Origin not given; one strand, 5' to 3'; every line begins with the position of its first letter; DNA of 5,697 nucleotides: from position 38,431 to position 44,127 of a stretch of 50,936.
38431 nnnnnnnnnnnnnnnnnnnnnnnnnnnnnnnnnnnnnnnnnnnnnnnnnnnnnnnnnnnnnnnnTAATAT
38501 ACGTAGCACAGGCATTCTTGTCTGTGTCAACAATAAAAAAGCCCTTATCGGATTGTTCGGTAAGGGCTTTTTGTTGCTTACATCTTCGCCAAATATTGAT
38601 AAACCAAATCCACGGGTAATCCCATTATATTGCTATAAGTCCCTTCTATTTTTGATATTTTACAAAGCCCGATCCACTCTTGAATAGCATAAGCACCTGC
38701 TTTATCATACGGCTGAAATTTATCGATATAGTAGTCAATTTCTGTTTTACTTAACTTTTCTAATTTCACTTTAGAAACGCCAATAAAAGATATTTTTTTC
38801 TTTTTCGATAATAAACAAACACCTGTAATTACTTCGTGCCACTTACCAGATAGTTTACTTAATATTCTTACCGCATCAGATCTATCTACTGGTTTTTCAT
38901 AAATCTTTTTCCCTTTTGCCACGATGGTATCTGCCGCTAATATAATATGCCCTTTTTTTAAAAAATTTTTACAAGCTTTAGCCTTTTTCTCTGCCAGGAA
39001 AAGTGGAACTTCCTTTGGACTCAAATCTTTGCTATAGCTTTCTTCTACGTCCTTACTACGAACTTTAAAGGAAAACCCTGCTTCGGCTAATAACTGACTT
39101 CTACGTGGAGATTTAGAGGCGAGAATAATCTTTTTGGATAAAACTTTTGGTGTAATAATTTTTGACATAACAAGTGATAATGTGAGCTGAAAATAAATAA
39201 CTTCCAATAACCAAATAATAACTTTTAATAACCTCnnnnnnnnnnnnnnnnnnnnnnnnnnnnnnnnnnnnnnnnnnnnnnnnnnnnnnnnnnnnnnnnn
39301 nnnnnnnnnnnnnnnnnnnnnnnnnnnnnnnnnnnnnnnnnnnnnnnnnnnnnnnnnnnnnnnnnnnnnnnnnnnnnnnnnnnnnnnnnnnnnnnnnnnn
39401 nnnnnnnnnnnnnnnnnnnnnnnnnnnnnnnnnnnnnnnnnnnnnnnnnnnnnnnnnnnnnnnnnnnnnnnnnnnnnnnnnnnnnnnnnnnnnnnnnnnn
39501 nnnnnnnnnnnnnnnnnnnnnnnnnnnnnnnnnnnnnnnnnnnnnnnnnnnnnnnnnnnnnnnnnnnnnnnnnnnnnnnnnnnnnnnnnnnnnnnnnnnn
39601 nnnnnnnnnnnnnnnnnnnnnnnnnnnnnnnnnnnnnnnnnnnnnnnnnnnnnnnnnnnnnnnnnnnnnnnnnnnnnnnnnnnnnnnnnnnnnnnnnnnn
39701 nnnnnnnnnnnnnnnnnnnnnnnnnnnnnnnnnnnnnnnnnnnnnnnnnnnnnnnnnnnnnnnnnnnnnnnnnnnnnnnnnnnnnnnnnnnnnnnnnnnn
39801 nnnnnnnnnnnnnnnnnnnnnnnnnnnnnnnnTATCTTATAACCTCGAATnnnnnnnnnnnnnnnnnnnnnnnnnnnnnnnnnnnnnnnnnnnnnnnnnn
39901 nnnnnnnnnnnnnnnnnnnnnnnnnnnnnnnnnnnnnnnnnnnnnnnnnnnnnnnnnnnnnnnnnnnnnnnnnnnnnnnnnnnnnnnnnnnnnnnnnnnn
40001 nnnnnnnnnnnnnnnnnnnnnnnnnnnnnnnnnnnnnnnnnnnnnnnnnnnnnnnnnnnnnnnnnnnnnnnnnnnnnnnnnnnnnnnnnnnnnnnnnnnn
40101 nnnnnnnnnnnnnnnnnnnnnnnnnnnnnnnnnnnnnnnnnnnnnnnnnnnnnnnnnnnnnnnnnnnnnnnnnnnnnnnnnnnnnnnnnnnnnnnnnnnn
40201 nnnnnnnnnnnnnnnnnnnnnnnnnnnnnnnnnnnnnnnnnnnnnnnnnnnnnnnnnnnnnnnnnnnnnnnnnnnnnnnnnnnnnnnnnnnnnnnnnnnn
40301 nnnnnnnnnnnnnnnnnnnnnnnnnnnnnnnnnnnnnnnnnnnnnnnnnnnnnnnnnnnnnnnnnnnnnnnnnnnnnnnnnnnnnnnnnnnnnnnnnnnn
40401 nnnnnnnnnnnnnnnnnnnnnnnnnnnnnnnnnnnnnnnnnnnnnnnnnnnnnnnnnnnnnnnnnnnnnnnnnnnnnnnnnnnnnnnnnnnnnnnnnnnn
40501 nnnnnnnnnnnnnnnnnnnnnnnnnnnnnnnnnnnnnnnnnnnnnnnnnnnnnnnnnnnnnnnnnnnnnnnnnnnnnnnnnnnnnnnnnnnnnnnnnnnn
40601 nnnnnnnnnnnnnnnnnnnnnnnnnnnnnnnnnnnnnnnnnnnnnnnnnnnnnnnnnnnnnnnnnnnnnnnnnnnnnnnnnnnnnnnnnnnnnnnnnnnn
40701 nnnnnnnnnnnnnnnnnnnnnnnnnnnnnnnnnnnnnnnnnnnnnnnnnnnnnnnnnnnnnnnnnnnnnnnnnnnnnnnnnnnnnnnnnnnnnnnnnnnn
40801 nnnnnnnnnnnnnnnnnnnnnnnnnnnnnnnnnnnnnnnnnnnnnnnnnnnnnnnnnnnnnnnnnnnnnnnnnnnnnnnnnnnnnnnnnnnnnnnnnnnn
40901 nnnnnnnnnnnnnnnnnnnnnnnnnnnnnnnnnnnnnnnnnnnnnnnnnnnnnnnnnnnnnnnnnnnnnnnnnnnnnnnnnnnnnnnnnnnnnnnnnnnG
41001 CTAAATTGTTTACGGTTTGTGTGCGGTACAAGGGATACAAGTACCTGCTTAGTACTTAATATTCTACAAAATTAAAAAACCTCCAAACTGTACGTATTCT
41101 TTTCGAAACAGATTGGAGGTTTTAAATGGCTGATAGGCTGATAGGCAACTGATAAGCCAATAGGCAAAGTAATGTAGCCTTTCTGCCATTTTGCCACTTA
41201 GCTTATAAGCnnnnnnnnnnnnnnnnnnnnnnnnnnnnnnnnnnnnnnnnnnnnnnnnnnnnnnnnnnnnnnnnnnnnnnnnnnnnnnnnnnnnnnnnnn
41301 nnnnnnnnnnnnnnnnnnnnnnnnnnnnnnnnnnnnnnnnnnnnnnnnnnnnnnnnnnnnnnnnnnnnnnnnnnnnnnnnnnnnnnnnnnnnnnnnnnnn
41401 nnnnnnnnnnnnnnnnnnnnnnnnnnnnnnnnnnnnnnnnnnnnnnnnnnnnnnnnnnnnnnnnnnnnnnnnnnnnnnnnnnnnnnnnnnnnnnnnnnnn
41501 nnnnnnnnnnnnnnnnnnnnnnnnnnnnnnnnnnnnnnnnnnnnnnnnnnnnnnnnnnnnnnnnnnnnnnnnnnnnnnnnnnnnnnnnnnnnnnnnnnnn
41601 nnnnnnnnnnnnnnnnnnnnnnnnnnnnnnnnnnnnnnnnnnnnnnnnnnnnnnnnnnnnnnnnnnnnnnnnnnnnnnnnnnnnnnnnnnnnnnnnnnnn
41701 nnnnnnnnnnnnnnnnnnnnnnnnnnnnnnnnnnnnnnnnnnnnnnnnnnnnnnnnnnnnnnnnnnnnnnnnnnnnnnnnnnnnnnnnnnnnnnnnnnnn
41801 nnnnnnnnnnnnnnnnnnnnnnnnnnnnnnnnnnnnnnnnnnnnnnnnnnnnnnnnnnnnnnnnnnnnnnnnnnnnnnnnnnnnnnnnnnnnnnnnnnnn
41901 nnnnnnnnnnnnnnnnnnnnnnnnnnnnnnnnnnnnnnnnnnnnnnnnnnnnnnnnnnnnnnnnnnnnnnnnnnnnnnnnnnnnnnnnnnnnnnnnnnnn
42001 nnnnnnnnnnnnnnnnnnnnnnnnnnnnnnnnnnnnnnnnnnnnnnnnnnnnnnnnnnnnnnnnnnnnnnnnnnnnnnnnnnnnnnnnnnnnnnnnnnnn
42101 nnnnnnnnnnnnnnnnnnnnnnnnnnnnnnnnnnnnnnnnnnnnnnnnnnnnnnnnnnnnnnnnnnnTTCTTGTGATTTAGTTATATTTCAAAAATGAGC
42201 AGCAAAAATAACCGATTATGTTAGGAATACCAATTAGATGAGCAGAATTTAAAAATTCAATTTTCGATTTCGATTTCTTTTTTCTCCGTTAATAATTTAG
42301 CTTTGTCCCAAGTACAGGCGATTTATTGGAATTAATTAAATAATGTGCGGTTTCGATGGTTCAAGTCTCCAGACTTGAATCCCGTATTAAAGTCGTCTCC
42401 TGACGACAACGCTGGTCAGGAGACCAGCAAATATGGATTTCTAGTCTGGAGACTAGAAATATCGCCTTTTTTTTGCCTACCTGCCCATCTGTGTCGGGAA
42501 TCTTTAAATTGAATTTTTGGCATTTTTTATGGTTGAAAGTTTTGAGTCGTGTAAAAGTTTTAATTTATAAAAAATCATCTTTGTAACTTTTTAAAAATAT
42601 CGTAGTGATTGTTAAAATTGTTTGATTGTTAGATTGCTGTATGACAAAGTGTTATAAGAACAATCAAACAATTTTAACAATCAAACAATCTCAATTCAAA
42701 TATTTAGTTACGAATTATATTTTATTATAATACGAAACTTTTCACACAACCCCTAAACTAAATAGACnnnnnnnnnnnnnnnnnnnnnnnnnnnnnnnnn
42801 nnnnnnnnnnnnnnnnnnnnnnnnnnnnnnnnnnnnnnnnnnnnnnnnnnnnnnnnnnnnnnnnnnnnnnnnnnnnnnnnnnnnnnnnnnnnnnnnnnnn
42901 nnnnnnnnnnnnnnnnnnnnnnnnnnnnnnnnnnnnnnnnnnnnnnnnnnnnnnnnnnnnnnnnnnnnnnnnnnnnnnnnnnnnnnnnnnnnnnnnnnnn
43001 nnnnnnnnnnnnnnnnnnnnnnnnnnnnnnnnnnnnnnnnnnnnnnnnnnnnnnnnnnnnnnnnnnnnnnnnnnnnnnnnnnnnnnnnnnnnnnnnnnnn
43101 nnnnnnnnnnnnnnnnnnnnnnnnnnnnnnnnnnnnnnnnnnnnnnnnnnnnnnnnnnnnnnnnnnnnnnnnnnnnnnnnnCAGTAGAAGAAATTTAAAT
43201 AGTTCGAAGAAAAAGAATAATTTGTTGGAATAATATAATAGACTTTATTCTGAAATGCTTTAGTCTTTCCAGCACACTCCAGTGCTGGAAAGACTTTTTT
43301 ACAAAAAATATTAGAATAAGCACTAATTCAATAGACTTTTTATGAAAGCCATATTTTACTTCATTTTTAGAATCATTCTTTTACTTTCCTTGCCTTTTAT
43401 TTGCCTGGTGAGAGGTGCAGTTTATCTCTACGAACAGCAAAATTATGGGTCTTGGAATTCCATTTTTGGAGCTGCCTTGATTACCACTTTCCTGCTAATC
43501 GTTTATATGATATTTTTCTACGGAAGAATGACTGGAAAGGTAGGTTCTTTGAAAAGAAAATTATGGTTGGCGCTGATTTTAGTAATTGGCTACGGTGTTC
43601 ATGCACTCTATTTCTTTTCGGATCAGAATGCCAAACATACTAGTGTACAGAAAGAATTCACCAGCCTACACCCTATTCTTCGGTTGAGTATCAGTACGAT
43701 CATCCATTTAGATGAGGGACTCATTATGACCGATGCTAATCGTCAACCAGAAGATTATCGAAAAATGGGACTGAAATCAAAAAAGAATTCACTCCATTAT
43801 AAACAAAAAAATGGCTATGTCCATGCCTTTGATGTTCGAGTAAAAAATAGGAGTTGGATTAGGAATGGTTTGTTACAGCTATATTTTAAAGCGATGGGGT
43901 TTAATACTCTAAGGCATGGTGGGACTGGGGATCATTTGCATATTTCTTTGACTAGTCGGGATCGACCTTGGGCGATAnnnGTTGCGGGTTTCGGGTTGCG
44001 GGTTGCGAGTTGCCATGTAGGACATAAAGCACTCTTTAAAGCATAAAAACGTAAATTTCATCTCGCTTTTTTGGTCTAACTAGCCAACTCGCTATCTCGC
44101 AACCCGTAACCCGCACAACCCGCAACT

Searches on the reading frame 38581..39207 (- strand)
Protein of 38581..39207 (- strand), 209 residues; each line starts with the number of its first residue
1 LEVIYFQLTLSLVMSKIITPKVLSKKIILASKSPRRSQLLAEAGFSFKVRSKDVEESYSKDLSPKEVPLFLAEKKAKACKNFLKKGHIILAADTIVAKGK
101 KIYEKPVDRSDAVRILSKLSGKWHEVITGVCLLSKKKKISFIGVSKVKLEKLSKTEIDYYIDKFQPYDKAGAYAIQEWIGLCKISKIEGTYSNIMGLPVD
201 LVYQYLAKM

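Call 6: search_protein_families(library=ncbifam, proteins=[window:38581-39207:-], max_evalue=0.001)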
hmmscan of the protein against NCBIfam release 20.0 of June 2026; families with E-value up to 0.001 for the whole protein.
window:38581-39207:- (209 aa): 14 families
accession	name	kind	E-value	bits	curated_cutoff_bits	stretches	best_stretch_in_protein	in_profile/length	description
NF010948.0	PRK14368.1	equivalog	2.4e-44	151.1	291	1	25-208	5-188/193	Maf-like protein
TIGR00172.1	maf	subfamily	7.2e-44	149.5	117.15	1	25-206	3-184/185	Maf family nucleotide pyrophosphatase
NF010943.0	PRK14363.1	equivalog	1.4e-39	135.7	273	1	26-207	2-181/204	Maf-like protein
NF010942.0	PRK14362.1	equivalog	1.6e-37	128.8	290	1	24-203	11-192/210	Maf-like protein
NF000867.0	PRK00078.1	equivalog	6.6e-37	127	249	1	25-209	1-188/192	Maf-like protein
NF002401.0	PRK01441.1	equivalog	6.8e-35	120.5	317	1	24-202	4-188/207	Maf-like protein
NF010941.0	PRK14361.1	equivalog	9.6e-35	119.9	272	1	25-206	6-184/194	Maf-like protein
NF010946.0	PRK14366.1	equivalog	3.3e-33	114.8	284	1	26-207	6-187/195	Maf-like protein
NF003403.0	PRK04694.1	equivalog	1.4e-32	113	300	1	28-207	3-185/190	Maf-like protein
NF010945.0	PRK14365.1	equivalog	1.9e-32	112.5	273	1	25-204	2-182/197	Maf-like protein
NF010944.0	PRK14364.1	equivalog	2.5e-31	108.6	311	1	29-206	1-176/181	Maf-like protein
NF003141.0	PRK04056.1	equivalog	7.9e-29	100.6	161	1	27-206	2-180/181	septum formation inhibitor Maf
NF010947.0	PRK14367.1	equivalog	5.9e-27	94.2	315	1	27-200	4-182/202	Maf-like protein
NF002690.0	PRK02478.1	equivalog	5.7e-25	88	269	1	24-201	2-186/199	Maf-like protein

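Call 7: search_protein_families(library=pfam, proteins=[window:38581-39207:-], max_evalue=0.001)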
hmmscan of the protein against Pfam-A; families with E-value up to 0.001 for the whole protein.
window:38581-39207:- (209 aa): 1 family
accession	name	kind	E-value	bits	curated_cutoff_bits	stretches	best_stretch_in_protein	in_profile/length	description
PF02545.19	Maf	-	3.1e-58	197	27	1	26-208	1-186/187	Maf-like protein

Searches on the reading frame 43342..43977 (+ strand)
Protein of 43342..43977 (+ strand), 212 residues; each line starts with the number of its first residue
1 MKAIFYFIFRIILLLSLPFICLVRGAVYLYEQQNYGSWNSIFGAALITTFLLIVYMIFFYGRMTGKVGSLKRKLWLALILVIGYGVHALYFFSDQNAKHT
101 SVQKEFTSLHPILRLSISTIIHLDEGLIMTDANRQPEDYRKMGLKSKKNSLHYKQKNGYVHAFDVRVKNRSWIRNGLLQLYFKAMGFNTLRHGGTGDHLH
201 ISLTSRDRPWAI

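Call 25: search_protein_families(library=pfam, proteins=[window:43342-43977:+], max_evalue=0.001)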
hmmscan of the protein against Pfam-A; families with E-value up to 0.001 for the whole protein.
window:43342-43977:+ (212 aa): 0 families

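Call 60: search_protein_families(library=pfam, proteins=[window:43342-43977:+], max_evalue=0.1)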
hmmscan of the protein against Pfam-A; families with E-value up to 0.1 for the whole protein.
window:43342-43977:+ (212 aa): 2 families
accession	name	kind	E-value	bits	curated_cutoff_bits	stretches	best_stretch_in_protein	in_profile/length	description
PF01216.23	Calsequestrin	-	0.07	12.6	27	1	83-154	53-121/386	Calsequestrin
PF11694.13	DUF3290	-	0.073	13.5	31.3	0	28-98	7-75/144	Protein of unknown function (DUF3290)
